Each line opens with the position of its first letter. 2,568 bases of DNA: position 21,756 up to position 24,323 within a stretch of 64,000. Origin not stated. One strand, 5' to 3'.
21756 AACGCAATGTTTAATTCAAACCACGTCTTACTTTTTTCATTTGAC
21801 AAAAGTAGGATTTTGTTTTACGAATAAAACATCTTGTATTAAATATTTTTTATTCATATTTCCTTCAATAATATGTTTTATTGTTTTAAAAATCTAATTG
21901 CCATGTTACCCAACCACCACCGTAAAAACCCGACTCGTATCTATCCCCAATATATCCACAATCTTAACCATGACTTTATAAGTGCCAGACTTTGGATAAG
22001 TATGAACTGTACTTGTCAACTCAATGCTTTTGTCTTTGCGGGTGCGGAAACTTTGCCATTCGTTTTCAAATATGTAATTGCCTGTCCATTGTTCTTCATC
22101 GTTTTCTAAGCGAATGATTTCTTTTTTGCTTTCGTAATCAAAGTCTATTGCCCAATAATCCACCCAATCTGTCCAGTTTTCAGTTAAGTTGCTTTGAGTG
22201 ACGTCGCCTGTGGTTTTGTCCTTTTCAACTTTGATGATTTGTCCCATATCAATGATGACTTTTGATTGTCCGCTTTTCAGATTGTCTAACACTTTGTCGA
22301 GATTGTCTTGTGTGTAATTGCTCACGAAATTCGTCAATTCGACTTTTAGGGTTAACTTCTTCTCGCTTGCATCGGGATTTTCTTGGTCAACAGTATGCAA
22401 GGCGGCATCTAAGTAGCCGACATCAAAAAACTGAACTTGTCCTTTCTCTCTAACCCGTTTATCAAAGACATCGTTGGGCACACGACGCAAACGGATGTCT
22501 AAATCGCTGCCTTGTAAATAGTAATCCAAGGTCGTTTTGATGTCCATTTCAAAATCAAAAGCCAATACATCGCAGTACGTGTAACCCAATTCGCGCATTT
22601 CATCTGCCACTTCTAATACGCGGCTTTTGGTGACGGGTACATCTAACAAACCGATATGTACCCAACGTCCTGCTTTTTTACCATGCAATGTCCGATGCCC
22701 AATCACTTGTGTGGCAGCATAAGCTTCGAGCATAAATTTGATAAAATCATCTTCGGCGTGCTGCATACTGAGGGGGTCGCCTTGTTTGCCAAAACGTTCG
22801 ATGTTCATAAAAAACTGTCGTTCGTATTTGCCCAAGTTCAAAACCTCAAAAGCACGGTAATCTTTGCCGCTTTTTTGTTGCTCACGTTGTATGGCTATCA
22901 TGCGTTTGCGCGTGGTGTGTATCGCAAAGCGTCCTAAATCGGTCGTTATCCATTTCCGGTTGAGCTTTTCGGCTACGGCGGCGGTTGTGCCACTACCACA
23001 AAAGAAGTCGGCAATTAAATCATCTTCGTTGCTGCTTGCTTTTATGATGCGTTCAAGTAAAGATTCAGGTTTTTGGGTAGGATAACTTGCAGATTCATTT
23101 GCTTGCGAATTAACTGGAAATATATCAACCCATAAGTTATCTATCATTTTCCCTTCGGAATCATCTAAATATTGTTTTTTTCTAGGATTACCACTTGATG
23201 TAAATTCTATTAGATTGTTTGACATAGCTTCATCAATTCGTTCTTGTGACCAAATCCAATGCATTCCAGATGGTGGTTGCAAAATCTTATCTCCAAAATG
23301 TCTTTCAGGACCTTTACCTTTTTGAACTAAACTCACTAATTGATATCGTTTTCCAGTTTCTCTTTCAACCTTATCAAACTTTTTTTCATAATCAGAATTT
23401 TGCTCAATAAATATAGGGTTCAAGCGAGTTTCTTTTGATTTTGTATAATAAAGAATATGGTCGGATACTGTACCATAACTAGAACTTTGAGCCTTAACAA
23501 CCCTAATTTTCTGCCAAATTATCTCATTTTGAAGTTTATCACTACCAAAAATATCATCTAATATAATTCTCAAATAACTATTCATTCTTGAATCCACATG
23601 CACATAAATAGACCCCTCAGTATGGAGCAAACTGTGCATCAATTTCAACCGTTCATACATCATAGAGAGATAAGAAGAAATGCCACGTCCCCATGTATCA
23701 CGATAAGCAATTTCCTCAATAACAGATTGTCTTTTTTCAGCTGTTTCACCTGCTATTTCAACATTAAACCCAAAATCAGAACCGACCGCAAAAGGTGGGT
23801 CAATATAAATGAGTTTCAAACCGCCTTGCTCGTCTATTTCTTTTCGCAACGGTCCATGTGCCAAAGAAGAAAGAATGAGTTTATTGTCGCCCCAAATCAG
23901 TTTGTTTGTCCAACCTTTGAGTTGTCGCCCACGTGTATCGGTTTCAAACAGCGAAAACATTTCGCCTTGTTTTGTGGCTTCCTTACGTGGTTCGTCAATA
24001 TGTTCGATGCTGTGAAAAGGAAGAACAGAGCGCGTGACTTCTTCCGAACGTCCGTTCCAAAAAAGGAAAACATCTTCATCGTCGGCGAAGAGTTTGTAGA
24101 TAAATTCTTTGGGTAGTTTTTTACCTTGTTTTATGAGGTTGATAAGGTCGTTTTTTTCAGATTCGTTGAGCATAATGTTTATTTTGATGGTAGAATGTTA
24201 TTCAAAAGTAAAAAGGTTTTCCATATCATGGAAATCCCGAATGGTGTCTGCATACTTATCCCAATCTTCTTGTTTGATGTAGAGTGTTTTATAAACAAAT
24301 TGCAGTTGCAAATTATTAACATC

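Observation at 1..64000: Massively over-represented 10-13 nt motif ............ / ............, resembling a DNA-uptake-sequence-type genomic signature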

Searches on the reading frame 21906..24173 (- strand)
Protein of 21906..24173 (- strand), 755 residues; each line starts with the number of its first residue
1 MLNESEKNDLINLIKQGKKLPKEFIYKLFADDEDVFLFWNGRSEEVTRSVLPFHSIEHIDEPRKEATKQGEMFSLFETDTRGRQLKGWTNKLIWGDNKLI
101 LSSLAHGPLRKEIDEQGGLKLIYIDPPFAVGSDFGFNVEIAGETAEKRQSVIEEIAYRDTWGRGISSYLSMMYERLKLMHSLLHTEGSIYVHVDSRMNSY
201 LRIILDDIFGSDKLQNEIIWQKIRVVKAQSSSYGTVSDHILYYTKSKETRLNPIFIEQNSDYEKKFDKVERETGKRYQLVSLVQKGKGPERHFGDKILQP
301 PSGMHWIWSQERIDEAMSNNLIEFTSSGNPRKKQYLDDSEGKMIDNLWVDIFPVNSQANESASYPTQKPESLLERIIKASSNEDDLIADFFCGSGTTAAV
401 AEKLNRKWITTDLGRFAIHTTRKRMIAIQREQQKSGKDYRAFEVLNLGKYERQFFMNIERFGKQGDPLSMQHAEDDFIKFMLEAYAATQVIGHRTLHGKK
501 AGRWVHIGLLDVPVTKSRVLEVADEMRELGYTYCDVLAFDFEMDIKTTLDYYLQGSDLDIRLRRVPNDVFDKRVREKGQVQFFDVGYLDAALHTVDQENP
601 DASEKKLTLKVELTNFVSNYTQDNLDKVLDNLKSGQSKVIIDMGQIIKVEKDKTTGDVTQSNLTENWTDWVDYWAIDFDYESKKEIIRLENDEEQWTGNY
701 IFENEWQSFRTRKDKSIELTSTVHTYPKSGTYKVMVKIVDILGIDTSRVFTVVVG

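Call 8: search_protein_families(library=ncbifam, proteins=[window:21906-24173:-])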
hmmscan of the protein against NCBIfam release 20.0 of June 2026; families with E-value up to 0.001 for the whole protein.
window:21906-24173:- (755 aa): 3 families
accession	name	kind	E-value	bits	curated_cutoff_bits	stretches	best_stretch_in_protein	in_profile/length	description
NF008572.0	PRK11524.1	equivalog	5.9e-24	84.7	292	2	340-428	172-259/294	adenine-specific DNA-methyltransferase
NF050803.1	DnaMtaseCcrMCaul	equivalog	1.8e-19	69.9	830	1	359-435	181-257/350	adenine-specific DNA-methyltransferase CcrM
NF010253.0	PRK13699.1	subfamily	1.5e-06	28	244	1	362-436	142-216/226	DNA methyltransferase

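Call 74: search_protein_families(library=padloc, proteins=[window:21906-24173:-], max_evalue=0.001)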
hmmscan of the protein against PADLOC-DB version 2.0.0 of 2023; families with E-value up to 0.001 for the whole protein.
window:21906-24173:- (755 aa): 54 families (the best 25 are shown)
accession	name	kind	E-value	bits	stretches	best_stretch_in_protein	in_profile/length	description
PDLC03633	MTase_III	-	1.6e-113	378.6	3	359-591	287-508/616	Type III methyltransferase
PDLC03354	MTase_II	-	3.4e-73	245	1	90-434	61-391/425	Type II methyltransferase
PDLC03638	MTase_III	-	3.8e-50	169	1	154-426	419-678/816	Type III methyltransferase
PDLC03644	MTase_III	-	2.5e-49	166.5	1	89-432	38-401/542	Type III methyltransferase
PDLC03634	MTase_III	-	1.1e-46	157.9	1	117-407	115-432/621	Type III methyltransferase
PDLC03636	MTase_III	-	6.3e-46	155.3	3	166-267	94-194/575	Type III methyltransferase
PDLC03339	MTase_II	-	1.9e-43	146.7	2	118-258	22-149/399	Type II methyltransferase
PDLC03635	MTase_III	-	3.6e-38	129.7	2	90-294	219-399/708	Type III methyltransferase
PDLC03300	MTase_II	-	2.9e-37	126.3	2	340-426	192-277/302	Type II methyltransferase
PDLC03641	MTase_III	-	2.9e-33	113.3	1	90-408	105-435/657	Type III methyltransferase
PDLC03371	MTase_II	-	1.9e-32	110.8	1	118-430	29-257/260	Type II methyltransferase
PDLC03632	MTase_III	-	7.1e-32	108.4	2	87-249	160-321/983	Type III methyltransferase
PDLC03299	MTase_II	-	5.7e-31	106.1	2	330-426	163-258/296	Type II methyltransferase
PDLC03637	MTase_III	-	1.5e-24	84.6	1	114-401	139-435/513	Type III methyltransferase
PDLC03640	MTase_III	-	2.5e-22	77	2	116-264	63-216/654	Type III methyltransferase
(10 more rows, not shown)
